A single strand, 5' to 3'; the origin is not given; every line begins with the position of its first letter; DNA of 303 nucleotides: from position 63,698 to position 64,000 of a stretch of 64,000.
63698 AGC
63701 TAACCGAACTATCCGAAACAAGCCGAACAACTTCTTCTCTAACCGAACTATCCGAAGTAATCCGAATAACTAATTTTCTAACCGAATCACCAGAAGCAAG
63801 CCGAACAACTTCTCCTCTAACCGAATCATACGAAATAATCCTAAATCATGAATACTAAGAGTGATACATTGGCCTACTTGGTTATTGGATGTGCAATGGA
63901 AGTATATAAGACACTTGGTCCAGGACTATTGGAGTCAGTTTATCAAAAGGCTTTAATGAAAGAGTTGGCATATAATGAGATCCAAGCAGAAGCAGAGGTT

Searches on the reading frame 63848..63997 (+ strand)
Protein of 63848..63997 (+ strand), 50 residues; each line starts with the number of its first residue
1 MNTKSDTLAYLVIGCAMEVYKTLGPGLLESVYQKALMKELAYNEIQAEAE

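Call 11: search_protein_families(library=pfam, proteins=[window:63848-63997:+], max_evalue=0.01)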
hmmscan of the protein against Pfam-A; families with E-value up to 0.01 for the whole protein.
window:63848-63997:+ (50 aa): 1 family
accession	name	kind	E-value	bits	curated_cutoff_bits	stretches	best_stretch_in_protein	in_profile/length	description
PF13366.12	PDDEXK_3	-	9e-13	49.1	22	1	7-49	2-44/117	PD-(D/E)XK nuclease superfamily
